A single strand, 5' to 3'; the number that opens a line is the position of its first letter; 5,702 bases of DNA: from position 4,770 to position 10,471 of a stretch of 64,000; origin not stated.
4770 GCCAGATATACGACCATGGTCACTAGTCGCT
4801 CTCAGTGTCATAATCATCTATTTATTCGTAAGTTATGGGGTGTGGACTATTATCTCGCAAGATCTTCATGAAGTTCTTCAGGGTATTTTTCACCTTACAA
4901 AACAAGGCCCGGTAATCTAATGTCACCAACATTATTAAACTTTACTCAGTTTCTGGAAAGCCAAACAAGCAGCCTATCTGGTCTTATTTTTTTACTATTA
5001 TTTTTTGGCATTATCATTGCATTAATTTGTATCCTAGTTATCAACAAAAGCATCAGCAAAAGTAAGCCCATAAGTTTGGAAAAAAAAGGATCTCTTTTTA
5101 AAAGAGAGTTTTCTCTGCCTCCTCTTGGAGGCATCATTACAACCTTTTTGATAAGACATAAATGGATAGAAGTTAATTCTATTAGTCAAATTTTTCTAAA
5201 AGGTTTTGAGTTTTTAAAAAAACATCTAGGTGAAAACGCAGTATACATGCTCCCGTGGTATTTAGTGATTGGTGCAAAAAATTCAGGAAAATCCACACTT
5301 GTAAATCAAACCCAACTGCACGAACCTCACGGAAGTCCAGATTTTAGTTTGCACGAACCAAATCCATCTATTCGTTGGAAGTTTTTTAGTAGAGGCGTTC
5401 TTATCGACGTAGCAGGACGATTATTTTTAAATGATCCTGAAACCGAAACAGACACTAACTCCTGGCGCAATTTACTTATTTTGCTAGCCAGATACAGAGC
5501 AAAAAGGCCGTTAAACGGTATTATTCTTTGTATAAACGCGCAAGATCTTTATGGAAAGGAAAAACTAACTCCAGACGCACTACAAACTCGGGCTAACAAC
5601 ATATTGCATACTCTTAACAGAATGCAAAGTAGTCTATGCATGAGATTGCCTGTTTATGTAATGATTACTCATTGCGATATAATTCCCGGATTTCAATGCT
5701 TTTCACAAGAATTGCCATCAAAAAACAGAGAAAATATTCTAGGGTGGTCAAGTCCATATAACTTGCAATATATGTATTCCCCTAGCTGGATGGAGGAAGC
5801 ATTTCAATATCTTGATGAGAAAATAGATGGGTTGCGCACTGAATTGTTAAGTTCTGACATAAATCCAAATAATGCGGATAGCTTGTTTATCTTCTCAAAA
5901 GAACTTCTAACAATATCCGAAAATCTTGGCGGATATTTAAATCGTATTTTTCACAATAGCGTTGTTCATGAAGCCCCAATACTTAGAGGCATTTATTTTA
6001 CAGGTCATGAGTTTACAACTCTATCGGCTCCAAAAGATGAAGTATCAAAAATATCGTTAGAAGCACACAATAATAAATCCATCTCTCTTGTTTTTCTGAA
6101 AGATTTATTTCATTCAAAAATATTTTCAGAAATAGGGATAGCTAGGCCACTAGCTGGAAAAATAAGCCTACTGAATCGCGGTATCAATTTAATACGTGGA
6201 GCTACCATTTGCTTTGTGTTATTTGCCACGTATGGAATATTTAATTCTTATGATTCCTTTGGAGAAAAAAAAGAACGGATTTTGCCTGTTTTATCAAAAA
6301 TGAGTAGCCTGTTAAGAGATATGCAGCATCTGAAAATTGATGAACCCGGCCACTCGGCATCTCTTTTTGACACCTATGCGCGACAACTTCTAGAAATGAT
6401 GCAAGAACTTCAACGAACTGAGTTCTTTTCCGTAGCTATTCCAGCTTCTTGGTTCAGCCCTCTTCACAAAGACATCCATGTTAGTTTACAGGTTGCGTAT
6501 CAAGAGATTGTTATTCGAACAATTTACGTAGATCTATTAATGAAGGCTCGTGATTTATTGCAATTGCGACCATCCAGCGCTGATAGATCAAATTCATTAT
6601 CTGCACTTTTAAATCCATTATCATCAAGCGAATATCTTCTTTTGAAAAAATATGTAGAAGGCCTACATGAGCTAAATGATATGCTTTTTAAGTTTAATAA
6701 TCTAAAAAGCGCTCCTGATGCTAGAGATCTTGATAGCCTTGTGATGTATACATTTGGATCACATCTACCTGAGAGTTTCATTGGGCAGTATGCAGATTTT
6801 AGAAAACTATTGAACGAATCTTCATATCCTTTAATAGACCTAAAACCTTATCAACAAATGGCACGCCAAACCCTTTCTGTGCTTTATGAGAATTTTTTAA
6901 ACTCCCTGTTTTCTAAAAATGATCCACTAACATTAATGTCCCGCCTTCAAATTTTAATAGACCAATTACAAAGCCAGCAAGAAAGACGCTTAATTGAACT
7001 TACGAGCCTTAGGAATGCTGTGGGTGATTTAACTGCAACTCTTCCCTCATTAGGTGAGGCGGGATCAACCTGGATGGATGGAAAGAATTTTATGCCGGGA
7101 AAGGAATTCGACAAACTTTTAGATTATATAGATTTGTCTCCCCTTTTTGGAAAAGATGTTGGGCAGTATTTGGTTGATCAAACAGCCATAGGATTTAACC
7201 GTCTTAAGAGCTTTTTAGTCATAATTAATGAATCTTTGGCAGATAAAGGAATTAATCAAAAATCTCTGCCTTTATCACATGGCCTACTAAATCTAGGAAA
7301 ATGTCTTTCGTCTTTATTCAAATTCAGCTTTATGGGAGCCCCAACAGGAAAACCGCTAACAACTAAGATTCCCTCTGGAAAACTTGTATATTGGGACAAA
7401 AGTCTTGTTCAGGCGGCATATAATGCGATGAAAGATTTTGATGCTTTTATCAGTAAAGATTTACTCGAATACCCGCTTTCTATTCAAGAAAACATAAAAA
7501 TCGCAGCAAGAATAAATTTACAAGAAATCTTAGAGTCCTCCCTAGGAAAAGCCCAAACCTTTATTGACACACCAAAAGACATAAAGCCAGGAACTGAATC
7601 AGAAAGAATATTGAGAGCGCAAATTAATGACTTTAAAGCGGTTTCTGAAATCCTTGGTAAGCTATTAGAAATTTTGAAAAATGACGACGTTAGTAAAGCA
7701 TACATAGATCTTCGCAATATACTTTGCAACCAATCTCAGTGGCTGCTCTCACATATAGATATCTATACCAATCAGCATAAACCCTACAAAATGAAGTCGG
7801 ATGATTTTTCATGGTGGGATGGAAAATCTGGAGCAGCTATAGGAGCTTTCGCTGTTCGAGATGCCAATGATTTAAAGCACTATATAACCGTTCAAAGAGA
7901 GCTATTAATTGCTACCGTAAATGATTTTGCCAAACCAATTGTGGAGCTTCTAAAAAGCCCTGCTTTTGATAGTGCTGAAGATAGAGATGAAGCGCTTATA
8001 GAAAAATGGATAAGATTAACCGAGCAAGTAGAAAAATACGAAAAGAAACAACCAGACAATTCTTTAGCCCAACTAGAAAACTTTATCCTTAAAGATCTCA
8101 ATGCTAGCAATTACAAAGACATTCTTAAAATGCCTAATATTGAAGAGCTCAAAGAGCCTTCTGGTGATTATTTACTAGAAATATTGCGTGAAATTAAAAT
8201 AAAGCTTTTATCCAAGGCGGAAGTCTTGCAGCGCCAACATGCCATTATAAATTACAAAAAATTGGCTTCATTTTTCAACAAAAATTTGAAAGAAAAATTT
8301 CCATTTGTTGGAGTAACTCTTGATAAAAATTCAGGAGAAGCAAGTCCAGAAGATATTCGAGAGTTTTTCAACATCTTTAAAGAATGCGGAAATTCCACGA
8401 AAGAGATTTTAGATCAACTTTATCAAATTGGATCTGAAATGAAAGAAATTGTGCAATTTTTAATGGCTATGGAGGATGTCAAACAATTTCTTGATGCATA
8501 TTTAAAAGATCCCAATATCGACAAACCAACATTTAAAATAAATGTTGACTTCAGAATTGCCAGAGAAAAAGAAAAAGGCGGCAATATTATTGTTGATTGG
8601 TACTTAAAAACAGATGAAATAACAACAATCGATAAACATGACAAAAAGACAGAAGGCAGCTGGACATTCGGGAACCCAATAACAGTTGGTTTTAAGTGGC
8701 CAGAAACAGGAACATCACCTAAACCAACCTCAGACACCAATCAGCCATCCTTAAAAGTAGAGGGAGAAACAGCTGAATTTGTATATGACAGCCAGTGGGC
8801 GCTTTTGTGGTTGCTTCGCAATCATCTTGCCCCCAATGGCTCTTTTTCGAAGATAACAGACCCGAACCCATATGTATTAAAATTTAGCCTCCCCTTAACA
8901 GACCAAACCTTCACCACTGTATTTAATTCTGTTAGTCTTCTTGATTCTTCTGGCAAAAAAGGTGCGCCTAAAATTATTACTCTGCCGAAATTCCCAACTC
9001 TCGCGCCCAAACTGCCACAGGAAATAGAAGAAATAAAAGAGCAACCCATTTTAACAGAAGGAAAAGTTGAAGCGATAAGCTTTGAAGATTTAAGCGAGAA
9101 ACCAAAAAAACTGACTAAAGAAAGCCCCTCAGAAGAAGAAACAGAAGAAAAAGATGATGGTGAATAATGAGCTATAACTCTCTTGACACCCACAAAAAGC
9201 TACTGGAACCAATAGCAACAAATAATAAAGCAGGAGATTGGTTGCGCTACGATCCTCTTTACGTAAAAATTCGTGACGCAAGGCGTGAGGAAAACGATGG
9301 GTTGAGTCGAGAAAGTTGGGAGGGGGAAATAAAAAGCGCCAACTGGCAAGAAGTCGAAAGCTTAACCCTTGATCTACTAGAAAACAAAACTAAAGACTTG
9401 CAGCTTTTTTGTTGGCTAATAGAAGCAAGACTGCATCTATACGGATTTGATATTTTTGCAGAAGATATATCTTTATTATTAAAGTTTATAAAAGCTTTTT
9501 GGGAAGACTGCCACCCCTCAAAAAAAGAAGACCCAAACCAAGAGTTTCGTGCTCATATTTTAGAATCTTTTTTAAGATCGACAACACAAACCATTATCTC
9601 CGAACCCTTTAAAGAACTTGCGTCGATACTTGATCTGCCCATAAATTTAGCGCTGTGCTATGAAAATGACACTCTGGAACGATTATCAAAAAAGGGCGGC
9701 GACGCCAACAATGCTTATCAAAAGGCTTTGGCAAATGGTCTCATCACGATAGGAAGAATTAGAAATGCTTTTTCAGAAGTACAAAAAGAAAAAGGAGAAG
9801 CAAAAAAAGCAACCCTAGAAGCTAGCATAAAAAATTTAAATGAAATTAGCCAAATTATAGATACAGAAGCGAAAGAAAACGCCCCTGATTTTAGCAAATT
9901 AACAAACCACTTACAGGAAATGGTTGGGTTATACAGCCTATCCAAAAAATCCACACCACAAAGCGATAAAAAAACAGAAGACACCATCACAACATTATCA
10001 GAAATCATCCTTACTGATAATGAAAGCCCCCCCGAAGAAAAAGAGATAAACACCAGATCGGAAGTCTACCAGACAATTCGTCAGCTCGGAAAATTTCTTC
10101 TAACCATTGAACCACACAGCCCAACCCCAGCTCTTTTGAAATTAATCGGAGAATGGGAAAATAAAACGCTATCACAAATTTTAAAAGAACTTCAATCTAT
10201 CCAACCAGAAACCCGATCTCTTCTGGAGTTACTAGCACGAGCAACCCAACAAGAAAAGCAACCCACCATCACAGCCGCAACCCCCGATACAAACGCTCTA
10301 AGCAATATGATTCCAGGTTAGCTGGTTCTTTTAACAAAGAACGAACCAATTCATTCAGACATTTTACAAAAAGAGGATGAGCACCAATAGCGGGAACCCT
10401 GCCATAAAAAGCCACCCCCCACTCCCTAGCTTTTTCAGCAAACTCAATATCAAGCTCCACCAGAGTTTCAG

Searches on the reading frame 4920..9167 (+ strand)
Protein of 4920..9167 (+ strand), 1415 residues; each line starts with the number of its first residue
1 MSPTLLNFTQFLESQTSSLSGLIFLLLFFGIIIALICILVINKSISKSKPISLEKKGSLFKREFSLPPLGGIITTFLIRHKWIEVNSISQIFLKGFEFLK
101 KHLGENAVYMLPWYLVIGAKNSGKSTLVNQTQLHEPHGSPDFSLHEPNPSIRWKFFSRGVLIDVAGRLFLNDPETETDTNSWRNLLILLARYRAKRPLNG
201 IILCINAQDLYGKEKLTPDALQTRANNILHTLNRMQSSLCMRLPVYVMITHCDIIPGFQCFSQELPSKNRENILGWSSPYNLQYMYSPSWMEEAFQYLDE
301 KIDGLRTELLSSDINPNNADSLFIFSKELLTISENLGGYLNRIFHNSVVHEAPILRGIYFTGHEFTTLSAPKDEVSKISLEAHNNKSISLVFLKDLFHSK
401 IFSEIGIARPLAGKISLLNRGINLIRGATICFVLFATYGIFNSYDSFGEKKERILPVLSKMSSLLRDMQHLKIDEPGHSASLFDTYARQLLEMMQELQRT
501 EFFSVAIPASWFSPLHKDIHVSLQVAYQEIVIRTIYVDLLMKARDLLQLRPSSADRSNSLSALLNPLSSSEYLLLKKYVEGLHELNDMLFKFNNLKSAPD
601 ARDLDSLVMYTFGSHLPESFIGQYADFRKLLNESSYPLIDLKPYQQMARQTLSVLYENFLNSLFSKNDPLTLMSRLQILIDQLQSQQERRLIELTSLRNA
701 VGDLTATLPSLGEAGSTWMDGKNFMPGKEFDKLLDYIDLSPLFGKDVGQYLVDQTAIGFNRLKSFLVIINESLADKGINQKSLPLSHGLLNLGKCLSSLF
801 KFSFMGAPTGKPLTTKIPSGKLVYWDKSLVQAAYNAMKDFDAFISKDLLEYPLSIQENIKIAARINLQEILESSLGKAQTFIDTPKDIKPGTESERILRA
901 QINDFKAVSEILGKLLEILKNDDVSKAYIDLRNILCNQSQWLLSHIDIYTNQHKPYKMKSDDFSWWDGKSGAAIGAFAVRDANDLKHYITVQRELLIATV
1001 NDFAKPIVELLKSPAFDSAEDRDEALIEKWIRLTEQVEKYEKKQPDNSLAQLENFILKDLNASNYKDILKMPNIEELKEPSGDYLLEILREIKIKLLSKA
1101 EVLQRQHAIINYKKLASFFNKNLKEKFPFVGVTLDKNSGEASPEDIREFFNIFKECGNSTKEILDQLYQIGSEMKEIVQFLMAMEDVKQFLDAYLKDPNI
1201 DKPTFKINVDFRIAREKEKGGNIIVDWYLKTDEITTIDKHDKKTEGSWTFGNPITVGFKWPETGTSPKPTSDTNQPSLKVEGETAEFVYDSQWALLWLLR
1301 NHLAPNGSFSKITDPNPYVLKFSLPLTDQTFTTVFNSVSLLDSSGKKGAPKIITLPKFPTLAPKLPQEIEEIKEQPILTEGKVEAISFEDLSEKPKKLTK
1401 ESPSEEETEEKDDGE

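Call 61: search_protein_families(library=pfam, proteins=[window:4920-9167:+], max_evalue=0.0001)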
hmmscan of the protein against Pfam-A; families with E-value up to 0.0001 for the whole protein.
window:4920-9167:+ (1415 aa): 1 family
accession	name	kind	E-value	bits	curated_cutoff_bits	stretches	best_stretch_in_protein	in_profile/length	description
PF14331.11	IcmF-related_N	-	1.6e-48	165.7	25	1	176-410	2-240/259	IcmF-related N-terminal domain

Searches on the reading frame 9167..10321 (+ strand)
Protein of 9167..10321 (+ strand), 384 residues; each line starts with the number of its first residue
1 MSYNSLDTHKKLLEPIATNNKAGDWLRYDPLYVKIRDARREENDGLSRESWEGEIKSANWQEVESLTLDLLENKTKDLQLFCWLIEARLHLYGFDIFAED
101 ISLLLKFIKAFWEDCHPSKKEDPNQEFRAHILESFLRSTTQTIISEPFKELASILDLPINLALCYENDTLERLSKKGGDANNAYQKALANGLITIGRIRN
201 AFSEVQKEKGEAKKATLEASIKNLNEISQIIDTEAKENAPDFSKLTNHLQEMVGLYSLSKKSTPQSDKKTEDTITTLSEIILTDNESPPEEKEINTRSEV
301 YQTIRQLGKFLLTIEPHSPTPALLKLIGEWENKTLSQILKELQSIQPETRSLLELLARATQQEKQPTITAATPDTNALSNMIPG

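Call 61: search_protein_families(library=pfam, proteins=[window:9167-10321:+], max_evalue=0.0001)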
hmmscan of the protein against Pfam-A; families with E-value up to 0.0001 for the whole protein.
window:9167-10321:+ (384 aa): 1 family
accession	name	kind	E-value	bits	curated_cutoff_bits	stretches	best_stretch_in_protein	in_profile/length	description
PF06812.17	ImpA_N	-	4.6e-29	101.4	26.9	1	13-134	1-116/119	ImpA, N-terminal, type VI secretion system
